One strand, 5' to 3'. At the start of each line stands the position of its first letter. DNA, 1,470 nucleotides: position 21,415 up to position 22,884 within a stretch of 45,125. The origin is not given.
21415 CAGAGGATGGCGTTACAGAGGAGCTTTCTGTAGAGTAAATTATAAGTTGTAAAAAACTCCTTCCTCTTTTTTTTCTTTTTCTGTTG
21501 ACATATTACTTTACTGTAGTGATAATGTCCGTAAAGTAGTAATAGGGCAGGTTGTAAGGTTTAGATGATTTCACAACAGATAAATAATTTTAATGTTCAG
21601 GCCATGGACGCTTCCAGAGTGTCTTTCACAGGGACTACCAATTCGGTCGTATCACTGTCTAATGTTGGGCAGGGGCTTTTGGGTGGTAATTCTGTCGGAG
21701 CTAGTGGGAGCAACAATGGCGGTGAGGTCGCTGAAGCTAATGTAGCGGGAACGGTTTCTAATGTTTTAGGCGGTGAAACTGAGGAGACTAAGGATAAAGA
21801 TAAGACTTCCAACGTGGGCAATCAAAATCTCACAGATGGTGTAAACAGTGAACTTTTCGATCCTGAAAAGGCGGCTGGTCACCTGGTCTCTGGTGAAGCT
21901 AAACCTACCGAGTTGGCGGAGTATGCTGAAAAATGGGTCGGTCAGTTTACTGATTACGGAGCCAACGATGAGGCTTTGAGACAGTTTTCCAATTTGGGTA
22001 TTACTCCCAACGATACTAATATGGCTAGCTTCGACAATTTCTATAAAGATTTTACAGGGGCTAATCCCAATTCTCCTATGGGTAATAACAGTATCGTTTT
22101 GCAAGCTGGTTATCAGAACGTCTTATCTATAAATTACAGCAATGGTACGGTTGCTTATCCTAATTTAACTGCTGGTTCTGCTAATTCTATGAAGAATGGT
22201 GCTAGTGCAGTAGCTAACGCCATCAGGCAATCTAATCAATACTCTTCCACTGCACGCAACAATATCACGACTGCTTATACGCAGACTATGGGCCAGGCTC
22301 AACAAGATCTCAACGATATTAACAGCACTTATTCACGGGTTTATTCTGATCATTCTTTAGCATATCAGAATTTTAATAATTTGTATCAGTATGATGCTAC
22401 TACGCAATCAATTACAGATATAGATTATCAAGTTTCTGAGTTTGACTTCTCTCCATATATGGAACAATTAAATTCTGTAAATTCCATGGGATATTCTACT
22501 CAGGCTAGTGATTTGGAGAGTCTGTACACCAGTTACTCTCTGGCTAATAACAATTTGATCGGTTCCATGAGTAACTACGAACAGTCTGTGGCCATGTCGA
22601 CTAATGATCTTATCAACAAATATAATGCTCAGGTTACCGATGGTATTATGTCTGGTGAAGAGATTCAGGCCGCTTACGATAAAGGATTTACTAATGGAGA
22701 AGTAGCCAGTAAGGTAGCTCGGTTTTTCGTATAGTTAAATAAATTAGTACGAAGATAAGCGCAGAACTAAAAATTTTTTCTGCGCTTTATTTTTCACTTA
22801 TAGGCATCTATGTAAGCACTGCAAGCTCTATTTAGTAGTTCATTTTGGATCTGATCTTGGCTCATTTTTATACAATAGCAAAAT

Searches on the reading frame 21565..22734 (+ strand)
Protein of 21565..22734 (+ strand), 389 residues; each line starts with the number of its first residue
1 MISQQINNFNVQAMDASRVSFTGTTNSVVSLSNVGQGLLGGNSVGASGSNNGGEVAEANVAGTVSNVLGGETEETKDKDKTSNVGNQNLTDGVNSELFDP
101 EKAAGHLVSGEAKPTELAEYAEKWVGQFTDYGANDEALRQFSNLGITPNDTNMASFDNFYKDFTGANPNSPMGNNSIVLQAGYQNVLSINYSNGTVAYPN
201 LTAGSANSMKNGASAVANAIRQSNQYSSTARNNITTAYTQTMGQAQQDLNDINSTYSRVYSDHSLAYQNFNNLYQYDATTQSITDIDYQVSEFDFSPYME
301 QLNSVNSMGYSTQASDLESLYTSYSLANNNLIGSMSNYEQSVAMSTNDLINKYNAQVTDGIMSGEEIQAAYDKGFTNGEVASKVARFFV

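Call 8: search_protein_families(library=pfam, proteins=[window:21565-22734:+], max_evalue=0.0001)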
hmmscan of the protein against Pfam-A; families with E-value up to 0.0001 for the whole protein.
window:21565-22734:+ (389 aa): 0 families

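Call 35: search_protein_families(library=pfam, proteins=[window:21565-22734:+], max_evalue=1)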
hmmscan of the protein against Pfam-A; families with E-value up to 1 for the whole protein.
window:21565-22734:+ (389 aa): 1 family
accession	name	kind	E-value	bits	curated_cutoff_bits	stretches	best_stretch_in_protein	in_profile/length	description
PF05010.19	TACC_C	-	0.055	13.6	29.9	0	214-261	50-96/201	Transforming acidic coiled-coil-containing protein (TACC), C-terminal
